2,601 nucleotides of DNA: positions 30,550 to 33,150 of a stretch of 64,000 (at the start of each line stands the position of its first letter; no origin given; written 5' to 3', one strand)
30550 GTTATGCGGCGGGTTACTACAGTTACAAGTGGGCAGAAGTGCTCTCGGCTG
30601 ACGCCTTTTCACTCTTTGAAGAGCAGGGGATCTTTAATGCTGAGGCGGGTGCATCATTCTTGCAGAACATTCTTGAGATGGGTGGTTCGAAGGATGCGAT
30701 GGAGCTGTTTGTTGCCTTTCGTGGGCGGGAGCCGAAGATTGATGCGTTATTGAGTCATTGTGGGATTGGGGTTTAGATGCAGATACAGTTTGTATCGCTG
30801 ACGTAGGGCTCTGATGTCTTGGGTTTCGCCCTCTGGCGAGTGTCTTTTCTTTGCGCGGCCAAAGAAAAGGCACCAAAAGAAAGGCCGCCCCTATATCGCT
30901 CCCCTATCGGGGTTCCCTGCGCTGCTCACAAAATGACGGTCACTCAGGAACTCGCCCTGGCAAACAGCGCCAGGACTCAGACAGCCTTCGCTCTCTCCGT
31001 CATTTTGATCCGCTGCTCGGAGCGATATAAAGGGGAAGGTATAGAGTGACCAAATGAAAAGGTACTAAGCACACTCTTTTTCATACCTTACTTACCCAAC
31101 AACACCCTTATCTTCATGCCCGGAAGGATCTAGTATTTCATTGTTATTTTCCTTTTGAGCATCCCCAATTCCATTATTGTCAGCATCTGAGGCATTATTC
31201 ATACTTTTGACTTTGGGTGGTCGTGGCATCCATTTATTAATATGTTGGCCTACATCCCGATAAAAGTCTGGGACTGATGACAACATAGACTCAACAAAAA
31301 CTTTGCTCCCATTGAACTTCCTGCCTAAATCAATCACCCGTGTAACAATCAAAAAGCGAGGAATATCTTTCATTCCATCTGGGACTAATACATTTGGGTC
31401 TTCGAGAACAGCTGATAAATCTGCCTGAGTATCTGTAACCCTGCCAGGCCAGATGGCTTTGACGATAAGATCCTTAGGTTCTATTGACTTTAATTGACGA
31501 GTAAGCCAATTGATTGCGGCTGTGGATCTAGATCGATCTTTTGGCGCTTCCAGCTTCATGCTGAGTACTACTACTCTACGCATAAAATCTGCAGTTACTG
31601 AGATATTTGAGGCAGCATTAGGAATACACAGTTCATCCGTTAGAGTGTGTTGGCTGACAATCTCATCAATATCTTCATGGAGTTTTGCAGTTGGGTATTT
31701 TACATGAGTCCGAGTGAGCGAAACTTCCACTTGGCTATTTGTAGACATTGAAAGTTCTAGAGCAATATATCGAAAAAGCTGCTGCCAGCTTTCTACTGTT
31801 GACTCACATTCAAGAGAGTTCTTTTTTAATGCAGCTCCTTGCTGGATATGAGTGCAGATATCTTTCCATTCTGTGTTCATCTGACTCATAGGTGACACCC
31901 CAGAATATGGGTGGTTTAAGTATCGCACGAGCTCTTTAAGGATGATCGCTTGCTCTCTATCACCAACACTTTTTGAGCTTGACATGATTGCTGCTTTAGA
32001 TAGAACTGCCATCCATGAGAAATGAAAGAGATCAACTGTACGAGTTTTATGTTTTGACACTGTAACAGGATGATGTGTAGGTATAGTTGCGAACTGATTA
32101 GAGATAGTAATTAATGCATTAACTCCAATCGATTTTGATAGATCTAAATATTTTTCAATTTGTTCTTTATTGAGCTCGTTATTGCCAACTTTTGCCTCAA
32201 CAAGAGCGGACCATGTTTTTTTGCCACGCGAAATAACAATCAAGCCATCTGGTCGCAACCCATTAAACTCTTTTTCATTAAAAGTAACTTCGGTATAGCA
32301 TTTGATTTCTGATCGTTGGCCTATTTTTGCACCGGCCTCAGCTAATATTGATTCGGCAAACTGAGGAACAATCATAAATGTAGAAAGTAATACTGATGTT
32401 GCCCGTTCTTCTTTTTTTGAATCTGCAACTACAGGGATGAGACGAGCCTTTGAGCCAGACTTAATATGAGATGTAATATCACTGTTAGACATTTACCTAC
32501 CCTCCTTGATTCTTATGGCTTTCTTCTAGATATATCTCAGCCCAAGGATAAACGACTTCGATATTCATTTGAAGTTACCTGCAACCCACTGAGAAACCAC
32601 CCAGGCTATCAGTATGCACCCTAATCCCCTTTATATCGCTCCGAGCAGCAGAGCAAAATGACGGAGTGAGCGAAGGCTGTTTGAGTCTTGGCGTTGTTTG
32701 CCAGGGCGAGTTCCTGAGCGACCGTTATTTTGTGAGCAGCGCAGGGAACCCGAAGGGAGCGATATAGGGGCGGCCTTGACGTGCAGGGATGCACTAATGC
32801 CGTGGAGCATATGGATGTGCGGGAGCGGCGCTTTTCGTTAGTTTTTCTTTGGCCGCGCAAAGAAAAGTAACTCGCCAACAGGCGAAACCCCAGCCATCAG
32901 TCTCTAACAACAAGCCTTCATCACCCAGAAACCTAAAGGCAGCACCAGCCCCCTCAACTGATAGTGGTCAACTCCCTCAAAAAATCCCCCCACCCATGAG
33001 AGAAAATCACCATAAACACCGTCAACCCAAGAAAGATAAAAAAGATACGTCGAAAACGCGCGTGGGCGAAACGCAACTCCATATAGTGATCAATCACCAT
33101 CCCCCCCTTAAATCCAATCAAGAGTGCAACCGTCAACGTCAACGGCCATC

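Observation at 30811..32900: AT-rich single-gene cassette (466-aa PD-(D/E)xK-like protein) bracketed by inverted repeats of about 230 and 280 bp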

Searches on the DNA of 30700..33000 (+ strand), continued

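Call 115: search_rna_families(source=L086, start=2850, end=3350, threshold=evalue, max_evalue=10, show_alignments=2)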
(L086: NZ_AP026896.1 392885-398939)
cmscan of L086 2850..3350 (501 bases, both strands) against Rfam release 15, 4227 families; matches with E-value up to 10: 6.
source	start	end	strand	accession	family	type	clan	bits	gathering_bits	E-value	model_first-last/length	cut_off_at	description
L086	3105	3171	-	RF01731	TwoAYGGAY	Cis-reg;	CL00106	41.5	43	2.4e-05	43-116/168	no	TwoAYGGAY RNA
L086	2934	3026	+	RF01724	SAM-Chlorobi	Cis-reg;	-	18.2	35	0.54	1-87/87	no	SAM-Chlorobi RNA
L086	2927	2994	-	RF03078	chrB-a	Cis-reg;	-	15.2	43.9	4.2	1-80/80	no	chrB-a RNA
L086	3093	3123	-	RF01553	TB9Cs1H3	Gene; snRNA; snoRNA; HACA-box;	-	12.9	35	7.6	19-48/65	no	Trypanosomatid snoRNA TB9Cs1H3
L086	3063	3111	-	RF02990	gut-2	Gene; sRNA;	-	12.2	39.8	5.7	1-48/48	no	gut-2 RNA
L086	3113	3144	-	RF00061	IRES_HCV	Cis-reg; IRES;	CL00017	10.5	290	0.83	256-287/352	no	Hepatitis C virus internal ribosome entry site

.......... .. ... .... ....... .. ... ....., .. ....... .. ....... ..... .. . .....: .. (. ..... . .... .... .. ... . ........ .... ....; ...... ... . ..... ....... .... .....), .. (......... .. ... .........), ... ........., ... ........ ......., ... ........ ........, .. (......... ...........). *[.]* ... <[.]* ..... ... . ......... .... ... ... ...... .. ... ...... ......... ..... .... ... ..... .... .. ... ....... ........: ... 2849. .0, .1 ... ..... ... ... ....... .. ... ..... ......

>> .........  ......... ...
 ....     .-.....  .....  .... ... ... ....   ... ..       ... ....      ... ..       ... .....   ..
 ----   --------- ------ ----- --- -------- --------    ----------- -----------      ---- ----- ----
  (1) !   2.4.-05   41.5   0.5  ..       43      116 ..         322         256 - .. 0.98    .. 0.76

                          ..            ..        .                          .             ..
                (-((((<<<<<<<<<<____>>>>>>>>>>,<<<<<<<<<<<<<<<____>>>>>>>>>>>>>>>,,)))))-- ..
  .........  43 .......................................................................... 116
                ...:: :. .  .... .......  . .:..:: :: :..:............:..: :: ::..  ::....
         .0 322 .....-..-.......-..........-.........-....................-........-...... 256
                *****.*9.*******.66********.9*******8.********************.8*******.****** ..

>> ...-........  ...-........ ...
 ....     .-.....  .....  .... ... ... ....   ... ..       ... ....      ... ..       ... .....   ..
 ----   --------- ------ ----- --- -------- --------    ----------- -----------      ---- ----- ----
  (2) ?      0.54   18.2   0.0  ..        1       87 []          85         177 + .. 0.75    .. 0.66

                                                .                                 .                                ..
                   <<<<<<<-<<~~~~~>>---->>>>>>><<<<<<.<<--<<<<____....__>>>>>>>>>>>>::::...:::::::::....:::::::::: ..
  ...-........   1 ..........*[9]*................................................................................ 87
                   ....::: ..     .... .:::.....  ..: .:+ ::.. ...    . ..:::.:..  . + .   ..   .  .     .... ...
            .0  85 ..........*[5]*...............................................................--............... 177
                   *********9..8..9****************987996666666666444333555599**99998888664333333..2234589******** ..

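Call 116: search_rna_families(source=L004, start=5500, end=7850, threshold=evalue, max_evalue=10, show_alignments=2)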
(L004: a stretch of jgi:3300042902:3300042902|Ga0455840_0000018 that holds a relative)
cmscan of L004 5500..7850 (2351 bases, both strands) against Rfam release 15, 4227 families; matches with E-value up to 10: 5.
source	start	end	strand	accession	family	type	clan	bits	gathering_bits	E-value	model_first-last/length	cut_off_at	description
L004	5746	5801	-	RF02809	RsmW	Gene; sRNA;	CL00106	23.7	52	0.28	61-119/124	no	RsmW RNA family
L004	7681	7714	+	RF04239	mir-4679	Gene; miRNA;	-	18.7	88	3.9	1-75/75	no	mir-4679 microRNA precursor family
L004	7430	7454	+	RF00204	snoR12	Gene; snRNA; snoRNA; CD-box;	-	18.5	39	4.9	1-83/83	no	Small nucleolar RNA R12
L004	6883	6902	+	RF00158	SNORD82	Gene; snRNA; snoRNA; CD-box;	-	17.7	43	4.4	1-70/70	no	Small nucleolar RNA SNORD82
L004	7266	7303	+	RF03537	Flavi_TBFV_SL6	Cis-reg;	-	16.7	38.3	1.2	1-45/45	no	Tick-borne Flavivirus short stem-loop SL6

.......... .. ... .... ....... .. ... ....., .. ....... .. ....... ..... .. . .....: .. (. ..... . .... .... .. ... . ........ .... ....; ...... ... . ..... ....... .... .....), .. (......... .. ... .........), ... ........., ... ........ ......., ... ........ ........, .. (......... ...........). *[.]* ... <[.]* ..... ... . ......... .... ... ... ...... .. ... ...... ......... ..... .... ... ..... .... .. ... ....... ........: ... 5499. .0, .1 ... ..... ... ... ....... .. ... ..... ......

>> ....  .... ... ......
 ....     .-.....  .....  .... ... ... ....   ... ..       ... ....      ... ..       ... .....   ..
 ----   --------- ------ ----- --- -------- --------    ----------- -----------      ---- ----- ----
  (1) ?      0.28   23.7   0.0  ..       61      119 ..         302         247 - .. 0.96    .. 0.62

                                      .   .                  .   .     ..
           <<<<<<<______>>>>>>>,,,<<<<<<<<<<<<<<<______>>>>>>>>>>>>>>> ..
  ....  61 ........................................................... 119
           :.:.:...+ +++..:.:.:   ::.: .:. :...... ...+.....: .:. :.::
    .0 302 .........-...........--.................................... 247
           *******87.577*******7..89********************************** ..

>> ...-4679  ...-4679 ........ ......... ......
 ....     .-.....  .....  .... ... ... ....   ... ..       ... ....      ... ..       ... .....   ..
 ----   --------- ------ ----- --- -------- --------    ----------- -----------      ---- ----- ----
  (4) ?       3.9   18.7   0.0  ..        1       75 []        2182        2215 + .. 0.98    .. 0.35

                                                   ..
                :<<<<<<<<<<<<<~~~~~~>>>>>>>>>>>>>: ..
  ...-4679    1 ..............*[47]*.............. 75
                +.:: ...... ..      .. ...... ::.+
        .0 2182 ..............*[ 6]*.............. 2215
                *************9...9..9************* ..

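Call 123: search_rna_families(sources=[L047, L048, L049, L052, L053, L054, L055, L059, L060, L061, L066, L072, L001], threshold=gathering)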
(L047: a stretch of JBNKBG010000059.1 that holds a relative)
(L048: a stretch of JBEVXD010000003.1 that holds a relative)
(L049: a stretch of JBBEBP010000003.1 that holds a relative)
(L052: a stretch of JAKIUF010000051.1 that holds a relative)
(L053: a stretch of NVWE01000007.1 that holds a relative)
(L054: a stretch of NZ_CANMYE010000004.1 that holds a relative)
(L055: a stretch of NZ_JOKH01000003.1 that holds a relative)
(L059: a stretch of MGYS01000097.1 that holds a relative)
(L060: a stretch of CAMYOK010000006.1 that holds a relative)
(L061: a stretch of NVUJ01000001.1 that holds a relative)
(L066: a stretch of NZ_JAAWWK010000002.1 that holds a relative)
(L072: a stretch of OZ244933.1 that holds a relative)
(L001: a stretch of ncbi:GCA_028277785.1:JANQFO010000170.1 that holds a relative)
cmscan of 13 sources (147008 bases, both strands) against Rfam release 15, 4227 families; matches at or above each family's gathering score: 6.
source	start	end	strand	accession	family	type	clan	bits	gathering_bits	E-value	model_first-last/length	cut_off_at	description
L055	4622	4786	-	RF02001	group-II-D1D4-3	Intron;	CL00102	134.4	32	3.4e-27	1-170/170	no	Group II catalytic intron D1-D4-3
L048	4643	4715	+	RF00005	tRNA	Gene; tRNA;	CL00001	76.7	29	1e-14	1-71/71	no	tRNA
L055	4403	4498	-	RF01998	group-II-D1D4-1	Intron;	CL00102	64.7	35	5.8e-09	1-84/84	no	Group II catalytic intron D1-D4-1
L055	8955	9050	-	RF01998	group-II-D1D4-1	Intron;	CL00102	63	35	1.4e-08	1-84/84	no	Group II catalytic intron D1-D4-1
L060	6823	6909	-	RF00005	tRNA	Gene; tRNA;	CL00001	59.4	29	6e-10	1-71/71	no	tRNA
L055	8721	8790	-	RF00029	Intron_gpII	Intron;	-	50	40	1.8e-06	1-77/77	no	Group II catalytic intron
